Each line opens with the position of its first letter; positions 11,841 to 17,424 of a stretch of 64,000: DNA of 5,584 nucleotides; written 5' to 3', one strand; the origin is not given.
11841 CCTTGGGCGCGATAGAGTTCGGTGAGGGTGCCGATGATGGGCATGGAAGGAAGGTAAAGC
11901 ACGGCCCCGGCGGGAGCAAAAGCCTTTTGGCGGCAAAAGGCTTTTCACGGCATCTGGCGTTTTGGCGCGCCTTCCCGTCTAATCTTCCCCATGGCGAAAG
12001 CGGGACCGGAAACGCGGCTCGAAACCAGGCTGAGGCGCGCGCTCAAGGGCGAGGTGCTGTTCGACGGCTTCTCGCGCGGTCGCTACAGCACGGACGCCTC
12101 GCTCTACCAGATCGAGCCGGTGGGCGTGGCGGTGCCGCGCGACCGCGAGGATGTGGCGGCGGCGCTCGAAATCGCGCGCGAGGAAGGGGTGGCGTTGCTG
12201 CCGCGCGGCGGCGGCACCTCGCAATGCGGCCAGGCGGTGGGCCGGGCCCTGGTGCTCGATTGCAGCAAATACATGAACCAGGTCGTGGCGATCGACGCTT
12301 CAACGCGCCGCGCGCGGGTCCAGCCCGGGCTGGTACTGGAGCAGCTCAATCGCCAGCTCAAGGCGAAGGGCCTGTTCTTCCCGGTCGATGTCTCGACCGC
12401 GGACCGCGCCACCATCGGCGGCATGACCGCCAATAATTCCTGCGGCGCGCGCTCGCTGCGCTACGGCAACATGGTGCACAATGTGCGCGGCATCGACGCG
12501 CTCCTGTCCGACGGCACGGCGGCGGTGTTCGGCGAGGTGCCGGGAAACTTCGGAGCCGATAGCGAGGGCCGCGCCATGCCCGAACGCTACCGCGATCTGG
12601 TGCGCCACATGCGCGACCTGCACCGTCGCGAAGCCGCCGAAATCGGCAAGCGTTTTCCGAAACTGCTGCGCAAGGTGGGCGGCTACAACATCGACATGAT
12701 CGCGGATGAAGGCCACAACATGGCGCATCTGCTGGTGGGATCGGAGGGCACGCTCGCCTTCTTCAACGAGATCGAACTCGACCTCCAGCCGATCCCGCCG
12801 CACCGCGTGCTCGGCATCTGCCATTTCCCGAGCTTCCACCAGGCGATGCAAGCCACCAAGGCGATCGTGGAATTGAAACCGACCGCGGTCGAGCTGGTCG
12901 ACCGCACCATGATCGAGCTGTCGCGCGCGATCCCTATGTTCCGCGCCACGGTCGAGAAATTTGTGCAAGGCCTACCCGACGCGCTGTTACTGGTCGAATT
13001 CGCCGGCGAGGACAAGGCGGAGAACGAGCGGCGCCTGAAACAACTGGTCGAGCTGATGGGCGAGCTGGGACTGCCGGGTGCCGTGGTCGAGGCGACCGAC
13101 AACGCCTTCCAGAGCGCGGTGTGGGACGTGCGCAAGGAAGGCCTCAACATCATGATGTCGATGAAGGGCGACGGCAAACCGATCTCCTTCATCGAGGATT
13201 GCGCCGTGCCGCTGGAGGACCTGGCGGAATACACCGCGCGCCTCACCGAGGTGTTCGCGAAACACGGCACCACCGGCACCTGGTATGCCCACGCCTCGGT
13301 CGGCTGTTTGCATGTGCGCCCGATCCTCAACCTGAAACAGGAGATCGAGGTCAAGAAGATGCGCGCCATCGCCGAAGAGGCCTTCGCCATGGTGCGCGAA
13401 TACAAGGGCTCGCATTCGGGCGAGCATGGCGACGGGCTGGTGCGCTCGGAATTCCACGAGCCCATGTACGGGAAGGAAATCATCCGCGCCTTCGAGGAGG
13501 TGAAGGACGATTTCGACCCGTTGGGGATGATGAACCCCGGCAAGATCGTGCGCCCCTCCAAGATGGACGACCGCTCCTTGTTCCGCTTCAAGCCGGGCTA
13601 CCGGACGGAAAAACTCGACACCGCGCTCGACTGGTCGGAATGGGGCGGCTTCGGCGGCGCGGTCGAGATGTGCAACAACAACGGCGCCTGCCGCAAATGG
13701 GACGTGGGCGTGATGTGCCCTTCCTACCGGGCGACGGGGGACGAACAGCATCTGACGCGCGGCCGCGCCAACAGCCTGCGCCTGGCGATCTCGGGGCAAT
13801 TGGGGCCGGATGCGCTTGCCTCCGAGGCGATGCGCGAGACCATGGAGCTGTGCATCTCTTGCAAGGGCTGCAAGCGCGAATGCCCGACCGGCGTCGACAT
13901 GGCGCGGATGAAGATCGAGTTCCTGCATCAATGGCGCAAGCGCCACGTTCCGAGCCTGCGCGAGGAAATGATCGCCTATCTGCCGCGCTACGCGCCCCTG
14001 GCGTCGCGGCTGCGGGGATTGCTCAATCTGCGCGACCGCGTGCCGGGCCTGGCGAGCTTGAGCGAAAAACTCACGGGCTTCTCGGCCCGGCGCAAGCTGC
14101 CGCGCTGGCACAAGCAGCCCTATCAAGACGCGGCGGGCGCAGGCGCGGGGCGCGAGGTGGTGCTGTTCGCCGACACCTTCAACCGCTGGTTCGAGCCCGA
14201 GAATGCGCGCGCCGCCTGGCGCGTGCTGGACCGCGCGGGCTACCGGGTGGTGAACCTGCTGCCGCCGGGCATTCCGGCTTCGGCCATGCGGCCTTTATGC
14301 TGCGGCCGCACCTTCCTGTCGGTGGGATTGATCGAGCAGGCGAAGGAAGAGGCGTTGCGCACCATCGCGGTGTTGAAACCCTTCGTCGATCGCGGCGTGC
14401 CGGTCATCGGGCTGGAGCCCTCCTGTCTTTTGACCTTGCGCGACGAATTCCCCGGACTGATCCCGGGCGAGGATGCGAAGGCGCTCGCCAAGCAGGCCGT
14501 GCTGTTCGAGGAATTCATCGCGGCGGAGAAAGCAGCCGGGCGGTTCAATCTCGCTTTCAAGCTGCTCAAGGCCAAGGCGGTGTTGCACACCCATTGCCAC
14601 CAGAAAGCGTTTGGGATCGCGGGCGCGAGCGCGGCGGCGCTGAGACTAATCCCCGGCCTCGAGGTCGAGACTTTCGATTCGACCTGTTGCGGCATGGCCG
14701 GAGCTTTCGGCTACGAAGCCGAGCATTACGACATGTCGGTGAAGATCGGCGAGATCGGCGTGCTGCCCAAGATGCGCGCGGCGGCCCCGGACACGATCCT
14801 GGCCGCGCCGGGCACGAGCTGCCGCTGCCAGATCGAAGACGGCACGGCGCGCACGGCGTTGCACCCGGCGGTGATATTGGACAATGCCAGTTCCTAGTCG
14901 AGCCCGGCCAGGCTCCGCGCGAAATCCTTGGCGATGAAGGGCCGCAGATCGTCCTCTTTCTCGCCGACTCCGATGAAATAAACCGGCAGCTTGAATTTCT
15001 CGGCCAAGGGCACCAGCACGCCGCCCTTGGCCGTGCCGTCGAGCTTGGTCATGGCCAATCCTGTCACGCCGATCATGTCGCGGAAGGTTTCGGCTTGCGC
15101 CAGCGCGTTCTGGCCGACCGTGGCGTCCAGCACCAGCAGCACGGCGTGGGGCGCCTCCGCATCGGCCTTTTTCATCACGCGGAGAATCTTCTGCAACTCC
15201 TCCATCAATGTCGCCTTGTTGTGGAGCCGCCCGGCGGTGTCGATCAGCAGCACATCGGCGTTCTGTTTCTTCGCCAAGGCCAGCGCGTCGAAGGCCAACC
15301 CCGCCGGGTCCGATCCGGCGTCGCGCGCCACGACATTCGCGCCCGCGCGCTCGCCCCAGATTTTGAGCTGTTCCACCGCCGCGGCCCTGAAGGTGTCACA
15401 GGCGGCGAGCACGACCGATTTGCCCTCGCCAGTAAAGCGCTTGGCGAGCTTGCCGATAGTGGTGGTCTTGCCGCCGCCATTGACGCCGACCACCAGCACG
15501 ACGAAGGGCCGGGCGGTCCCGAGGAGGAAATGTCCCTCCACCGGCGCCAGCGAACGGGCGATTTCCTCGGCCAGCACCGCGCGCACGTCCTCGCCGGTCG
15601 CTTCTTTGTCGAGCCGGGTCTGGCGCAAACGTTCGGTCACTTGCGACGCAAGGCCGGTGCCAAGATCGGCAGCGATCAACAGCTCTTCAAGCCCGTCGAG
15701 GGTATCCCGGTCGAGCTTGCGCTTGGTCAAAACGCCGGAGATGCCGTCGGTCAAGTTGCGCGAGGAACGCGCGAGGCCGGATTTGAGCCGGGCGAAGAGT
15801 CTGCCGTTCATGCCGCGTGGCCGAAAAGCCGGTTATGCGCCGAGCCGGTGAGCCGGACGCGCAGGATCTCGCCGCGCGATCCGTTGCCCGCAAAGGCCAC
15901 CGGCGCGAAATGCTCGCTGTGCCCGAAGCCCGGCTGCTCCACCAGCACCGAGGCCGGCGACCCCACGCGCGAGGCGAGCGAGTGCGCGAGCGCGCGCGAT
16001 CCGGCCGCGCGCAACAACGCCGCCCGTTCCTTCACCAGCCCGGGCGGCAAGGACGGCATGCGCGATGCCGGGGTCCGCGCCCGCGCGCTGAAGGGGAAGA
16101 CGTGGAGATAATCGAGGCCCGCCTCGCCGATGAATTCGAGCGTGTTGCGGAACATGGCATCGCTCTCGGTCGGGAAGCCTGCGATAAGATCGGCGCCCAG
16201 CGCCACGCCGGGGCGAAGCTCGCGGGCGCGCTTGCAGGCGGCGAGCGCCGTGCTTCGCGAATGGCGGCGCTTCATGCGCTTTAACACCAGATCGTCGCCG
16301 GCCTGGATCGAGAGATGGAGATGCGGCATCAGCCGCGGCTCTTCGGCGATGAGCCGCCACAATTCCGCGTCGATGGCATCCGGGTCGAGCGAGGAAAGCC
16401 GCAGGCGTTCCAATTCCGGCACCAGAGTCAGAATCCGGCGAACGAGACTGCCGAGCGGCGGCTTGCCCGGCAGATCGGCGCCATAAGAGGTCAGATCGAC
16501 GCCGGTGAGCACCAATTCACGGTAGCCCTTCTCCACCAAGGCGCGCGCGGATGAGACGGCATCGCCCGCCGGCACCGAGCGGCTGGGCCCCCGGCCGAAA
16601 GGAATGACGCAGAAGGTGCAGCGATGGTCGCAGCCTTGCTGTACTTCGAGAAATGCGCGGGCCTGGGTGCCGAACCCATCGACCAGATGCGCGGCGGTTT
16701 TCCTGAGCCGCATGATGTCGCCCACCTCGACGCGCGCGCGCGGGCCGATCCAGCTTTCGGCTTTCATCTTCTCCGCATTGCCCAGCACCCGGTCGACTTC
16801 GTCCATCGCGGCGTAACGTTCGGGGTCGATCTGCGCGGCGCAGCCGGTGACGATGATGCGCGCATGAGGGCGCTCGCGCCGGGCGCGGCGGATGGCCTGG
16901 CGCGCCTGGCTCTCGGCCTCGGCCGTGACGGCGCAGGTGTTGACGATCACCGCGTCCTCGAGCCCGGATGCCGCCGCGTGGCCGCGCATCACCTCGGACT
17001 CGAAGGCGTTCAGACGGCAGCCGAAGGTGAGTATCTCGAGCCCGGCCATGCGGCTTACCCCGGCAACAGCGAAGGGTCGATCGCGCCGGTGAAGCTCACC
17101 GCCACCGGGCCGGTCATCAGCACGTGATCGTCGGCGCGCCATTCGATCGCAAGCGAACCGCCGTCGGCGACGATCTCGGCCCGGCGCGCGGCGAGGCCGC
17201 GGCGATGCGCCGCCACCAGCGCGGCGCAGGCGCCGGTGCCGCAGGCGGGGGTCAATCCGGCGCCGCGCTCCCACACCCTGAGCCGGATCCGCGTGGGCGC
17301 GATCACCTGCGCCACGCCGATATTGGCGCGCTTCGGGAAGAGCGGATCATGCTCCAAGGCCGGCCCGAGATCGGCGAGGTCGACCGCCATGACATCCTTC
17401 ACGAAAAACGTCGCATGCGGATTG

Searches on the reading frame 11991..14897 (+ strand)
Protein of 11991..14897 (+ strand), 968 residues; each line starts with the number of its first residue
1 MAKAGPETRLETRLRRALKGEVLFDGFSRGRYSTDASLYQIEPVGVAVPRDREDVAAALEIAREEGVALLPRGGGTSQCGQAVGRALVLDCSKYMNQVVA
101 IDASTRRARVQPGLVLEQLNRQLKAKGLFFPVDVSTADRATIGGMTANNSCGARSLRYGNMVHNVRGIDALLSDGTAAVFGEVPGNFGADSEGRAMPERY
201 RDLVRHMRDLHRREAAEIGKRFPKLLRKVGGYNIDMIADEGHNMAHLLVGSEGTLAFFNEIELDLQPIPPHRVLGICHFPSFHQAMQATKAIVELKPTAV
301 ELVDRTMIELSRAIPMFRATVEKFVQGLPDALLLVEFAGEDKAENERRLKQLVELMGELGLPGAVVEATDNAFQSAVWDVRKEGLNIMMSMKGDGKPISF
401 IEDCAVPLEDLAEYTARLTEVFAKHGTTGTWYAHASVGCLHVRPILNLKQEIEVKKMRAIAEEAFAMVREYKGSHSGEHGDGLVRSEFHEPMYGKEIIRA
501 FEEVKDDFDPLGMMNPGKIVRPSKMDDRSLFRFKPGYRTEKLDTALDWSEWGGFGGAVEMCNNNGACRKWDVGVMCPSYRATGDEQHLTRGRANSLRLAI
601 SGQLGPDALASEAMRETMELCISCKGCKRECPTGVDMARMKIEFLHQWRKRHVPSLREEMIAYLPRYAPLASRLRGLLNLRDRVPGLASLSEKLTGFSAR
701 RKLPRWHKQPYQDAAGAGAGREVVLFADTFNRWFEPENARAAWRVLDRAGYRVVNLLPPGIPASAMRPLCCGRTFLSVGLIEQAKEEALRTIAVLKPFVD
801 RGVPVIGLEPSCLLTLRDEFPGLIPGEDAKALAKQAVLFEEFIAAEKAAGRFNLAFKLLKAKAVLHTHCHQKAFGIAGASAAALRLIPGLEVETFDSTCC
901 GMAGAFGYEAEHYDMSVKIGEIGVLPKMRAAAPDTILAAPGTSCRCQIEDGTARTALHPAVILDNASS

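Call 83: search_protein_families(library=pfam, proteins=[window:11991-14897:+], max_evalue=0.00001)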
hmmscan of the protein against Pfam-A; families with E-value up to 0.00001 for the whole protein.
window:11991-14897:+ (968 aa): 4 families
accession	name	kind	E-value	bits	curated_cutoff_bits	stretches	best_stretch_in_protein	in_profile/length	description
PF02913.24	FAD-oxidase_C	-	5.9e-52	177.3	21.2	1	268-519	1-248/248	FAD linked oxidases, C-terminal domain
PF01565.28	FAD_binding_4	-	4.6e-39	133.7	26.4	1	45-177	3-135/139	FAD binding domain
PF13183.11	Fer4_8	-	1.3e-09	38.9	27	1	558-635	2-68/68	4Fe-4S dicluster domain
PF13534.11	Fer4_17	-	3.5e-08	34.3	22.2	1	561-636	2-61/61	4Fe-4S dicluster domain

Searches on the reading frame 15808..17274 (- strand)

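Call 83: search_protein_families(library=pfam, proteins=[window:15808-17274:-], max_evalue=0.00001)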
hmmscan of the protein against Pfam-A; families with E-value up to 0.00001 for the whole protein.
window:15808-17274:- (488 aa): 2 families
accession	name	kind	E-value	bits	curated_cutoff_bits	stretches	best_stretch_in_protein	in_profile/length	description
PF04055.27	Radical_SAM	-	3.7e-24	86.2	29.5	1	210-382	2-166/166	Radical SAM superfamily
PF00919.26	UPF0004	-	3.6e-18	65.8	27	1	81-165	4-98/98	Uncharacterized protein family UPF0004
